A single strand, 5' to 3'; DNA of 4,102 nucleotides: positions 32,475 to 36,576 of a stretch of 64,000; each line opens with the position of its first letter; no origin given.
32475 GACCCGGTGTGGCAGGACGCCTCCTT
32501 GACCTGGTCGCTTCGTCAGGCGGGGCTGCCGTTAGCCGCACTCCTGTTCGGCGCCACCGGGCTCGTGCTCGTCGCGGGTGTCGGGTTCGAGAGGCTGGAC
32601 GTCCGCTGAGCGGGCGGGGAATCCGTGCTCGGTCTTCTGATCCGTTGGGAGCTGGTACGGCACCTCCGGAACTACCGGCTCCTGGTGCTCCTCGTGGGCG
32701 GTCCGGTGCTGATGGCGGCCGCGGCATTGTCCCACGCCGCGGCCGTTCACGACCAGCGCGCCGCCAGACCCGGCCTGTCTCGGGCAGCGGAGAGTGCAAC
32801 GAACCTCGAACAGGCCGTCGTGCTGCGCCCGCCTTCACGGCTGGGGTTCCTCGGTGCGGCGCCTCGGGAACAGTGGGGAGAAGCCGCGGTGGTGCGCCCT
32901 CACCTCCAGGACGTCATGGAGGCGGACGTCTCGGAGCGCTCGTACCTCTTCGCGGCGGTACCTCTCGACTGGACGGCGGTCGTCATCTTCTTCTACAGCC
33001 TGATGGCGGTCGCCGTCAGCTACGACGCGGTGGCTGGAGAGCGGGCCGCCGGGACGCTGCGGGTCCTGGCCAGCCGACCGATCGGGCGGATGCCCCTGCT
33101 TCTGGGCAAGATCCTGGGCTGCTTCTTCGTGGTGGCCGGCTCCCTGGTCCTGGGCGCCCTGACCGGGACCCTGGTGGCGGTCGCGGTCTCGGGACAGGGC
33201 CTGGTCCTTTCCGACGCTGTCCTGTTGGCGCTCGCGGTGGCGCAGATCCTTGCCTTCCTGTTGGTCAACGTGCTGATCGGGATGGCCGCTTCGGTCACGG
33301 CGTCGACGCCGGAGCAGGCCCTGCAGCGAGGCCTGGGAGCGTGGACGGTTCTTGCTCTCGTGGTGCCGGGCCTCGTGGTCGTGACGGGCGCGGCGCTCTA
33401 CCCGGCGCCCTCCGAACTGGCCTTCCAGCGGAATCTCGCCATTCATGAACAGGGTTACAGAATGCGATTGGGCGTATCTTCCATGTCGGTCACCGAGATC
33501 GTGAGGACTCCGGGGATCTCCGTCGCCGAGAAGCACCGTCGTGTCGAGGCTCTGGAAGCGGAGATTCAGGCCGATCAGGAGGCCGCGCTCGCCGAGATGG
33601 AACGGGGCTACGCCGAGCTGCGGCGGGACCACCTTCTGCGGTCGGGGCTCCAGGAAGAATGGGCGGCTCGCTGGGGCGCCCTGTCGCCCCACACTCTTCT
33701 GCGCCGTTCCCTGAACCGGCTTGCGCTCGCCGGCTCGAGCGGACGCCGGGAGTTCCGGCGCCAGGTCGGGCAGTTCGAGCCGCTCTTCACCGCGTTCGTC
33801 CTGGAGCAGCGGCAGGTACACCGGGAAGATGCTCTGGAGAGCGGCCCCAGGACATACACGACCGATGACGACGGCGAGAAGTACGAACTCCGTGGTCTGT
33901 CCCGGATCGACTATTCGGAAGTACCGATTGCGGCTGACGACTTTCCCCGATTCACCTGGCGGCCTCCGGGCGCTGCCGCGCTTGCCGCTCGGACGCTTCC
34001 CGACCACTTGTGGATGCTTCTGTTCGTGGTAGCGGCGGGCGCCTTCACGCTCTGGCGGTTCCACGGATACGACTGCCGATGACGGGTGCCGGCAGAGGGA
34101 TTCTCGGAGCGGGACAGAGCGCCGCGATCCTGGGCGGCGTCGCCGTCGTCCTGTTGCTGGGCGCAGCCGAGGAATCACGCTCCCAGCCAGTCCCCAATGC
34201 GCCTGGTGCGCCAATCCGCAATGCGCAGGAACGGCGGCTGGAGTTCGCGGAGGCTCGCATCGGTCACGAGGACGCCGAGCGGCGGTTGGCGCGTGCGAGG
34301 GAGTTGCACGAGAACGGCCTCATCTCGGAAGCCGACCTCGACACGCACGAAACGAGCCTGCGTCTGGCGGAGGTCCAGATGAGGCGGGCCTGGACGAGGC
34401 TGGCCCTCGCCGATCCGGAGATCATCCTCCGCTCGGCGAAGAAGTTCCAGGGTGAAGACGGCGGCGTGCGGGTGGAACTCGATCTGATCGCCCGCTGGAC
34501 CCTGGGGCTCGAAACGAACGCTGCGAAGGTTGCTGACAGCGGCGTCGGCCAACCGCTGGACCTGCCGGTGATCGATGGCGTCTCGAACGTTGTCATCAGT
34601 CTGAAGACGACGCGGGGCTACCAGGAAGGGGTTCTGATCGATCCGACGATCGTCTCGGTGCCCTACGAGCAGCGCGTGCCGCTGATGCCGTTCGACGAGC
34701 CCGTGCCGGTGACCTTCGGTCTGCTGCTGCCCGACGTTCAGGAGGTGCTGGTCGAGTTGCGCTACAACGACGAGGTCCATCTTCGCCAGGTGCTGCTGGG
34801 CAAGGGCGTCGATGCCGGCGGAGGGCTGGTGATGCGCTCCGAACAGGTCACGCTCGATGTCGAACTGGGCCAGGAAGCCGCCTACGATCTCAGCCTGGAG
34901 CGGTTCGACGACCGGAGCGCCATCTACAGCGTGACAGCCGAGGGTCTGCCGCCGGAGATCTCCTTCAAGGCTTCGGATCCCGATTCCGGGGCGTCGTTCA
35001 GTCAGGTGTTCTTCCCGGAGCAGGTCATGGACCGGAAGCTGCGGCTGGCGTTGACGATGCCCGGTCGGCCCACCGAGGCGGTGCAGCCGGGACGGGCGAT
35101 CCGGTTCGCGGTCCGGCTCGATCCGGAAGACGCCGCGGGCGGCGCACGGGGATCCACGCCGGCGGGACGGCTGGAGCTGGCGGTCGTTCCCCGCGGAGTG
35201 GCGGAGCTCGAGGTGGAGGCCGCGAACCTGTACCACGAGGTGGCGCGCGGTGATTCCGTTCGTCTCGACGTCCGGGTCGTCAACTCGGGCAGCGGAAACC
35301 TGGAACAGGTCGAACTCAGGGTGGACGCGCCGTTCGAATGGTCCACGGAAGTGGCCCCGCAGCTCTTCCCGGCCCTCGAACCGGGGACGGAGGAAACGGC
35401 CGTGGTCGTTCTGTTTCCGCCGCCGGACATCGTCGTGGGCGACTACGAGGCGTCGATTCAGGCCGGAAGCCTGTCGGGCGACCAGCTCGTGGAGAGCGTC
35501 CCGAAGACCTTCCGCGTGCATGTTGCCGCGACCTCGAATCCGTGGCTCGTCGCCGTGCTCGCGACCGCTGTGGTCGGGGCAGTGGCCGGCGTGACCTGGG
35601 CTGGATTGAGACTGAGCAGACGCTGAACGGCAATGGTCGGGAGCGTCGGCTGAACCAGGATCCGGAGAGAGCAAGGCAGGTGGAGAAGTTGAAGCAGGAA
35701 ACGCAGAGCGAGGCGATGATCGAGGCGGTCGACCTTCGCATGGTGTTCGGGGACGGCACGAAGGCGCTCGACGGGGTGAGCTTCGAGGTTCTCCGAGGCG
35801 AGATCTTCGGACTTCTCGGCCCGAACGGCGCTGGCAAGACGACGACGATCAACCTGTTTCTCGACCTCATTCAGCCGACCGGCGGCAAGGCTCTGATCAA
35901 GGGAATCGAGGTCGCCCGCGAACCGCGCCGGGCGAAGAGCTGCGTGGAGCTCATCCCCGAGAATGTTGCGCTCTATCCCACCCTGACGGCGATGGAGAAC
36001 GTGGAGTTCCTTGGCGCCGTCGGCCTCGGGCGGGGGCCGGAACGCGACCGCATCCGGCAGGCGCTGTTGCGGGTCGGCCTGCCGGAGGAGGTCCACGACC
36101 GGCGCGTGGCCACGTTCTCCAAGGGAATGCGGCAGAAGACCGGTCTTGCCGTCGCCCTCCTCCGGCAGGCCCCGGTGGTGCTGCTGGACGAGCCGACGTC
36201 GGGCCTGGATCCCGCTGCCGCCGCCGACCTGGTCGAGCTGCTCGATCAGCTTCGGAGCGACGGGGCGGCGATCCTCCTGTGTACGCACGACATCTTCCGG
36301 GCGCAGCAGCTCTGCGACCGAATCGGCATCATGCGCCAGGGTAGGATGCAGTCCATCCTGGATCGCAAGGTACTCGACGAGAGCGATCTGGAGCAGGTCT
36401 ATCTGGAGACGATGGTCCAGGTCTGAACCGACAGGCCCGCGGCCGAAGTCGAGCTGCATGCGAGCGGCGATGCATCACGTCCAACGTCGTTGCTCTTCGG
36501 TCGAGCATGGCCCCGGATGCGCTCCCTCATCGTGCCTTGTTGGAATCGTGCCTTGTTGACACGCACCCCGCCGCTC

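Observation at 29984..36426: Lower-GC six-gene operon: secreted propeller, Cys-rich micropeptide, two large ABC-2 permeases, NEW3-type surface protein and ATPase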

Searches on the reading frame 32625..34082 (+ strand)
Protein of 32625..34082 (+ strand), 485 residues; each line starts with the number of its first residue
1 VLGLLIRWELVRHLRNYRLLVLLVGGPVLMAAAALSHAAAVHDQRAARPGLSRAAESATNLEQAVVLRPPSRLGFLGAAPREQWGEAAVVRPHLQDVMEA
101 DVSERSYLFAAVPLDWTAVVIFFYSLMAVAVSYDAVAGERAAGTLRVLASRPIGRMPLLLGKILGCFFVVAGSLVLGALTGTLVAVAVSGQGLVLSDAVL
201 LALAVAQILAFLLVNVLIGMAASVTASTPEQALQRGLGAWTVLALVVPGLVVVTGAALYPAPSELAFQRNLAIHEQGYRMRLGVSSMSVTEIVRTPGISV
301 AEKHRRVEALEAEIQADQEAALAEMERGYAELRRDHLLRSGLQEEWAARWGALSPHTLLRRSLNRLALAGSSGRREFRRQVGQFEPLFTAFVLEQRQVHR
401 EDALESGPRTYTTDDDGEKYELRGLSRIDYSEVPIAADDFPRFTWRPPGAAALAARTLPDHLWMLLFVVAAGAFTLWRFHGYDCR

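Call 5: search_protein_families(library=pfam, proteins=[window:32625-34082:+], max_evalue=0.1)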
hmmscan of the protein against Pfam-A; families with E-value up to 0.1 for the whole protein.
window:32625-34082:+ (485 aa): 4 families
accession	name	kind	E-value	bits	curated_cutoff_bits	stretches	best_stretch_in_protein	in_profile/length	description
PF12679.13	ABC2_membrane_2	-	1e-24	87.7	27.2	1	7-318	5-246/283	ABC-2 family transporter protein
PF12040.14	DUF3526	-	1.6e-07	32.5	25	1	319-396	47-114/144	Domain of unknown function (DUF3526)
PF12698.13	ABC2_membrane_3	-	0.00034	20.3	31.6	1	109-252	162-290/347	ABC-2 family transporter protein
PF12730.13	ABC2_membrane_4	-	0.00056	20.4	27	1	118-214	55-152/179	ABC-2 family transporter protein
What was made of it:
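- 32625..34082 (+): ABC-2 permease 2 with DUF3526 loop (485 aa). PF12679 E 1e-24, DUF3526 E 1.6e-7 (call 5).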

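Call 6: search_protein_families(library=ncbifam, proteins=[window:32625-34082:+], max_evalue=0.1)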
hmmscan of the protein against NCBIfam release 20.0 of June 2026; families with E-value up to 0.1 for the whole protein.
window:32625-34082:+ (485 aa): 3 families
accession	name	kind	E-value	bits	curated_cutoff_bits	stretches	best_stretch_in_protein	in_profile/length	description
TIGR03518.1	ABC_perm_GldF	equivalog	8.5e-06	25.9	288.5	1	119-225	56-160/240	gliding motility-associated ABC transporter permease subunit GldF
NF038293.1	permease_SagH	equivalog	0.0022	16.8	450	1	120-222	187-280/370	SagH family ABC transporter permease subunit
NF041647.1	ABC_perm_CPBP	equivalog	0.0054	15.5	435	1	119-220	196-297/636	ABC transporter permease subunit/CPBP intramembrane protease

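Call 63: search_solved_structures(query=window:32625-34079:+, max_evalue=1)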
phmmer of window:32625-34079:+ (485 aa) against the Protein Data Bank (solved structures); distinct sequences matched with E-value up to 1: 1.
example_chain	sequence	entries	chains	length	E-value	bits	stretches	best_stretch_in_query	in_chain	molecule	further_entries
7o0y_D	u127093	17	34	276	3.5e-05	26.1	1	116-251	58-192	Probable ABC transporter permease protein NosY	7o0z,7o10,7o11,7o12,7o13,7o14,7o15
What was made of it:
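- On ABC-2 (type V) exporter: NosY is the nearest solved permease (call 63).
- Closest known: NosDFY. Different: The similarity is limited to the TM core (call 63).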

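Call 71: find_related_loci(query=A7, collection=metagenome_contigs, flank=8000)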
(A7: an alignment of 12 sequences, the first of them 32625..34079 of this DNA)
Query A7 (485 aa) in metagenome_contigs; peptide patterns used: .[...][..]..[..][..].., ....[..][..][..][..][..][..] (x = any residue, [..] = any of these).
162 stretches matched a pattern; 1 encode a relative of the query (tblastn E <= 1e-3); 1 distinct loci.
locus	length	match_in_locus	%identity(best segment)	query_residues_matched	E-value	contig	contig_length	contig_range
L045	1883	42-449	28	124-259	5e-11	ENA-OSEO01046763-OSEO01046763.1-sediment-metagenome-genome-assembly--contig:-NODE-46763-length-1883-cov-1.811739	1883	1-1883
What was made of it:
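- Tried and rejected: The scan with the permease-2 alignment found only one weak fragment (call 71).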

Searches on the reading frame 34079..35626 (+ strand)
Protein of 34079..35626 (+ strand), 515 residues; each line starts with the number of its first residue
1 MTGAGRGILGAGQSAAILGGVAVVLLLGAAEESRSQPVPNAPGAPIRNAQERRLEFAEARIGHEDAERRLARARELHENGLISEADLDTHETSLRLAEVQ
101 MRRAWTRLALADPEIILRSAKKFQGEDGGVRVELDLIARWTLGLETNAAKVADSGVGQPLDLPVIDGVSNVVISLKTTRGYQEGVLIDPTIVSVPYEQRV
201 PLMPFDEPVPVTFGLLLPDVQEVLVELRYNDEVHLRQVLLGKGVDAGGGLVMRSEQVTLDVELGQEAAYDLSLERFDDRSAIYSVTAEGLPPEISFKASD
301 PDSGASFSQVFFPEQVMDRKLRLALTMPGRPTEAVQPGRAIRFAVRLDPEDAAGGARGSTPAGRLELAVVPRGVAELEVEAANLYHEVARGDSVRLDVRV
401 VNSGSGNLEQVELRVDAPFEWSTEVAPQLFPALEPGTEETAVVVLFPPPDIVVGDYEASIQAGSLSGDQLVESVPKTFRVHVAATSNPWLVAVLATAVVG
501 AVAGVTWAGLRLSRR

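Call 5: search_protein_families(library=pfam, proteins=[window:34079-35626:+], max_evalue=0.1)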
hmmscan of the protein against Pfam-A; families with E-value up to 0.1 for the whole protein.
window:34079-35626:+ (515 aa): 2 families
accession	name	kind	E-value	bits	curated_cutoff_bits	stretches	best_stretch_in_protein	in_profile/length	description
PF10633.15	NPCBM_assoc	-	5e-13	49.5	24.4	1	390-462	3-75/78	NPCBM-associated, NEW3 domain of alpha-galactosidase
PF07705.17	CARDB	-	0.018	15.7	22.7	1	376-461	3-82/101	CARDB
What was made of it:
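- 34079..35626 (+): Membrane-anchored periplasmic accessory protein: N-terminal anchor, coiled coil, beta-rich region, NEW3 domain, C-terminal TM ending in an invariant LSRR tail (515 aa). NEW3 E 5e-13 (call 5).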

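Call 6: search_protein_families(library=ncbifam, proteins=[window:34079-35626:+], max_evalue=0.1)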
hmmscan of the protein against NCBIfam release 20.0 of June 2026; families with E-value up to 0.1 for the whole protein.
window:34079-35626:+ (515 aa): 4 families
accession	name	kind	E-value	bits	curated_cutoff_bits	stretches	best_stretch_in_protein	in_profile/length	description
TIGR01730.1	RND_mfp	subfamily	0.00011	21.3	94.9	1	50-111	67-128/322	efflux RND transporter periplasmic adaptor subunit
TIGR02775.1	TrbG_Ti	equivalog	0.0089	15.5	180.85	1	369-415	16-62/206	P-type conjugative transfer protein TrbG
NF007785.0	PRK10476.1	equivalog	0.04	12.8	376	1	53-107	120-174/347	multidrug transporter subunit MdtN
TIGR03900.1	prc_long_Delta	hypoth_equivalog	0.079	10.9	660.95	0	374-445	555-625/973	MXAN_5808 family serine peptidase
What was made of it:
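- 34079..35626 (+): Weak RND_mfp coiled-coil match at residues 50-111 (E 1e-4, call 6).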

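Call 39: find_homologous_proteins(query=window:34079-35626:+, max_evalue=0.001)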
Query window:34079-35626:+ (515 aa): 15 proteins with E <= 0.001 among 8000 candidates.
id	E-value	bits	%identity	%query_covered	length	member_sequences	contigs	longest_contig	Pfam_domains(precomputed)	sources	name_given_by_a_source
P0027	0.0e+0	1056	96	100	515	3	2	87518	PF10633.16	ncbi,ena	-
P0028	3.6e-184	631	62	91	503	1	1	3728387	PF10633.16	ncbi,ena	-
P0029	5.6e-175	601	60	91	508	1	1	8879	PF10633.16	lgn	-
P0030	1.2e-174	600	59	92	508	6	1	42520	PF10633.16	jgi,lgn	-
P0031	1.2e-170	587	59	91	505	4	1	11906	PF10633.16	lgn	-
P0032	2.9e-167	576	57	95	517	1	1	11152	PF10633.16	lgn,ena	-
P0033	1.1e-156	541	55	96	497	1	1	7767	PF10633.16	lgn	-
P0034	4.3e-149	516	55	90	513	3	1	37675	PF10633.16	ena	-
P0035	4.9e-145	502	53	91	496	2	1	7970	PF10633.16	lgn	-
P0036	5.4e-145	502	52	92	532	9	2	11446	PF10633.16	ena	-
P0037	8.2e-131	455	47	90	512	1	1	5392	PF10633.16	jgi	-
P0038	8.9e-122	426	59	68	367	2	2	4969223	-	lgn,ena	-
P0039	8.6e-106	373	63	57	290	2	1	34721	PF10633.16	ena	-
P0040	3.5e-105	371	54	69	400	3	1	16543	-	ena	-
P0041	3.4e-76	275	60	46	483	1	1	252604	-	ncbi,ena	-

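Call 41: find_related_loci(query=A4, collection=metagenome_contigs, flank=10000)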
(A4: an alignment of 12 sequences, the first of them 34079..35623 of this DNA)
Query A4 (515 aa) in metagenome_contigs; peptide patterns used: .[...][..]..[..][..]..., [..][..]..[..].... (x = any residue, [..] = any of these).
50 stretches matched a pattern, but none encodes a relative of the query by tblastn (E <= 1e-3).
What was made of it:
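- Tried and rejected: The JGI metagenome scan with the NEW3 alignment found nothing (call 41).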

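Call 42: find_encoding_contigs(protein=P0030, flank=10000, max_places=1)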
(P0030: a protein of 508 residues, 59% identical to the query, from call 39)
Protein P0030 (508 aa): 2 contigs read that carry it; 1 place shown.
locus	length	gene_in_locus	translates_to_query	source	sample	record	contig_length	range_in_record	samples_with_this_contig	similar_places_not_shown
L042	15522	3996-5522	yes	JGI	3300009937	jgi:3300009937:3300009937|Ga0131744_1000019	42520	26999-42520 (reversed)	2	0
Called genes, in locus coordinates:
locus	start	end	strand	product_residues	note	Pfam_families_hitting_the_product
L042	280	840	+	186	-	-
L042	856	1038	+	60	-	-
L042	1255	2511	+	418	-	PF12679:ABC2_membrane_2, PF01061:ABC2_membrane (faint), PF12698:ABC2_membrane_3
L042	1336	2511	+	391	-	PF12679:ABC2_membrane_2, PF01061:ABC2_membrane (faint), PF12698:ABC2_membrane_3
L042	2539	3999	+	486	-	PF12679:ABC2_membrane_2, PF12040:DUF3526 (faint)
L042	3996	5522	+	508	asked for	PF10633:NPCBM_assoc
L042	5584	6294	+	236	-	PF00005:ABC_tran, PF13304:AAA_21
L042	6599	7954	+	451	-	PF07690:MFS_1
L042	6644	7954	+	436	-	PF07690:MFS_1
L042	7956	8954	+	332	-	-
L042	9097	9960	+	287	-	PF09130:DUF1932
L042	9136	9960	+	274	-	PF09130:DUF1932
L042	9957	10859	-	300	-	PF12833:HTH_18, PF00165:HTH_AraC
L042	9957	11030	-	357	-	PF01902:Diphthami_syn_2_N, PF12833:HTH_18, PF00165:HTH_AraC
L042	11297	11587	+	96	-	-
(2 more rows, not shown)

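Call 43: find_encoding_contigs(protein=P0037, flank=10000, max_places=1)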
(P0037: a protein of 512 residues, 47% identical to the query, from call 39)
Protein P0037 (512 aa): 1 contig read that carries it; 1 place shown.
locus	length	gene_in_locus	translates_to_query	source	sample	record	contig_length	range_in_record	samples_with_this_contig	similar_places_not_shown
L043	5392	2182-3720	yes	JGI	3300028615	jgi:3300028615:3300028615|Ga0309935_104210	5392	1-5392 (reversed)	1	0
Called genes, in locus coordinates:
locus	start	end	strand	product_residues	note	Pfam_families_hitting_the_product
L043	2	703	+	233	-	?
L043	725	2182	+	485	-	PF12679:ABC2_membrane_2, PF12698:ABC2_membrane_3 (faint), PF12040:DUF3526 (weak)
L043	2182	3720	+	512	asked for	PF10633:NPCBM_assoc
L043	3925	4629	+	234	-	PF00005:ABC_tran, PF13304:AAA_21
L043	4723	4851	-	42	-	-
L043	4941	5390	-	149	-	?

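Call 44: find_encoding_contigs(protein=P0036, flank=10000, max_places=1)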
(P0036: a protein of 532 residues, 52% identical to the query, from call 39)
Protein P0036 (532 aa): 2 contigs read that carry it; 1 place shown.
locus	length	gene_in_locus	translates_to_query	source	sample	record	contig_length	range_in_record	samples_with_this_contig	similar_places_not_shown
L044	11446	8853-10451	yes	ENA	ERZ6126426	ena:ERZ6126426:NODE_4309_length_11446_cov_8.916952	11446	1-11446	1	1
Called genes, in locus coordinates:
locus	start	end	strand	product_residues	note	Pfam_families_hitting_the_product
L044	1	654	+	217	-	?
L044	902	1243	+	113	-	PF03965:Penicillinase_R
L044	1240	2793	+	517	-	PF05569:Peptidase_M56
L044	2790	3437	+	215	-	-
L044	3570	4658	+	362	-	-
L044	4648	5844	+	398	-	-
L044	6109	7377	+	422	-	PF12679:ABC2_membrane_2, PF12698:ABC2_membrane_3, PF12040:DUF3526 (weak)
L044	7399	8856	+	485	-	PF12679:ABC2_membrane_2, PF10920:DUF2705 (weak), PF12040:DUF3526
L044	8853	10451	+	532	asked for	PF10633:NPCBM_assoc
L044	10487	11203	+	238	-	PF00005:ABC_tran, PF13304:AAA_21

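Call 64: search_solved_structures(query=A4, max_evalue=1)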
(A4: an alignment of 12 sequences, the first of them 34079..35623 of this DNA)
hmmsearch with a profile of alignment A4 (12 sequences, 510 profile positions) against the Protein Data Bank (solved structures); distinct sequences matched with E-value up to 1: 0.
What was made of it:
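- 34079..35626 (+): No PDB relative (call 64).
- Tried and rejected: Its profile has no PDB relative (call 64).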

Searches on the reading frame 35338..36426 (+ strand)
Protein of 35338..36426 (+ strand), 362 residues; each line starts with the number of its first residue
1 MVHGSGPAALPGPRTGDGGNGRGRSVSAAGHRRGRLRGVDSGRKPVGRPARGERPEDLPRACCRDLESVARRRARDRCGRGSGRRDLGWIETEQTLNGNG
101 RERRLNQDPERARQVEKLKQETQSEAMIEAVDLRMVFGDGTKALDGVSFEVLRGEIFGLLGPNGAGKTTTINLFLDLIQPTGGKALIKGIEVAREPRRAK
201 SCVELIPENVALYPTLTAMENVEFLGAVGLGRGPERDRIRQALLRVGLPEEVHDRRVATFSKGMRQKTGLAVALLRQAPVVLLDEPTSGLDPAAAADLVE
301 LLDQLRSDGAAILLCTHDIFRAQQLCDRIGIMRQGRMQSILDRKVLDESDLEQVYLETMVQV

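Call 5: search_protein_families(library=pfam, proteins=[window:35338-36426:+], max_evalue=0.1)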
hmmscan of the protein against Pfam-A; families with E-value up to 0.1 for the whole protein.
window:35338-36426:+ (362 aa): 7 families
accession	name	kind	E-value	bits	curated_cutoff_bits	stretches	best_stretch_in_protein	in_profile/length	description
PF00005.33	ABC_tran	-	5.8e-30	105.1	25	1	144-288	1-137/137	ABC transporter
PF13304.12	AAA_21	-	3.8e-17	63.8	27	2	255-319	233-300/304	AAA domain, putative AbiEii toxin, Type IV TA system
PF02463.25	SMC_N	-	0.0016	18.4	40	0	270-318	151-198/220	RecF/RecN/SMC N terminal domain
PF13401.12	AAA_22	-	0.005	17.6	27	1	159-316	10-122/130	AAA domain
PF00448.28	SRP54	-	0.026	14.6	22.7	0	159-190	6-37/196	SRP54-type protein, GTPase domain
PF13191.12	AAA_16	-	0.027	15.4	32.6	1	155-306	25-160/167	AAA ATPase domain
PF13476.12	AAA_23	-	0.08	14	27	1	153-172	18-37/201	AAA domain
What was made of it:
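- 35716..36426 (+): ABC ATPase (236 aa), DrrA/ABCA/NosF-like. PF00005 E 6e-30 (call 5).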

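Call 6: search_protein_families(library=ncbifam, proteins=[window:35338-36426:+], max_evalue=0.1)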
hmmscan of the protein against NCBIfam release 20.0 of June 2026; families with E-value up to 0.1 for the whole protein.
window:35338-36426:+ (362 aa): 194 families (the best 25 are shown)
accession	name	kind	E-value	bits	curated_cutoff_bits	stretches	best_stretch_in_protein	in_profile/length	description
TIGR01188.1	drrA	subfamily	2.6e-60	204.3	312.45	1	140-338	5-203/302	daunorubicin resistance ABC transporter, ATP-binding protein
NF033858.1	ABC2_perm_RbbA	equivalog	1.3e-44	152.4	1050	1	110-340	249-478/909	ribosome-associated ATPase/putative transporter RbbA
TIGR03522.1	GldA_ABC_ATP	equivalog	3e-42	145.1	402.6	1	129-348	4-219/301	gliding motility-associated ABC transporter ATP-binding subunit GldA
TIGR03740.1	galliderm_ABC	subfamily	6.7e-42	143.7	309.75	1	141-358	13-221/223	lantibiotic protection ABC transporter ATP-binding subunit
NF010060.0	PRK13537.1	equivalog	2e-40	138.6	521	1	119-337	7-224/314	nodulation factor ABC transporter ATP-binding protein NodI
NF010059.0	PRK13536.1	equivalog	1e-38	133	549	1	105-337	21-252/342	nodulation factor ABC transporter ATP-binding protein NodI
TIGR01288.1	nodI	equivalog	2.3e-35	122.1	424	1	125-337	2-213/303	nodulation factor ABC transporter ATP-binding protein NodI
TIGR03864.1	PQQ_ABC_ATP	hypoth_equivalog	4.2e-35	121.3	302.25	1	129-340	3-213/236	ABC transporter, ATP-binding subunit, PQQ-dependent alcohol dehydrogenase system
NF047930.1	ABC_ATP_B6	equivalog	1.2e-34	119.8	670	1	140-355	14-232/510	putative B6 ABC transporter ATP-binding protein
TIGR04406.1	LPS_export_lptB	equivalog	1.2e-34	119.7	240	1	140-357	13-234/239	LPS export ABC transporter ATP-binding protein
TIGR01186.1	proV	subfamily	3.7e-34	118.4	326.6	1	140-337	5-208/363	betaine/proline/choline family ABC transporter ATP-binding protein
TIGR01166.1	cbiO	subfamily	2.7e-31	108.5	211.8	1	137-319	1-187/190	cobalt ABC transporter, ATP-binding protein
TIGR04521.1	ECF_ATPase_2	equivalog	3.3e-31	108.4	330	1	141-346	18-233/279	energy-coupling factor transporter ATPase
TIGR03258.1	PhnT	equivalog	5.1e-31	108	499.15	1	132-342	13-223/359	2-aminoethylphosphonate ABC transport system ATP-binding subunit PhnT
NF010068.0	PRK13548.1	equivalog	8.8e-31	106.9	261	1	125-356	3-241/261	heme ABC transporter ATP-binding protein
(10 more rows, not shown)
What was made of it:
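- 35716..36426 (+): TIGR01188 drrA 204 bits, below its cut-off (call 6).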
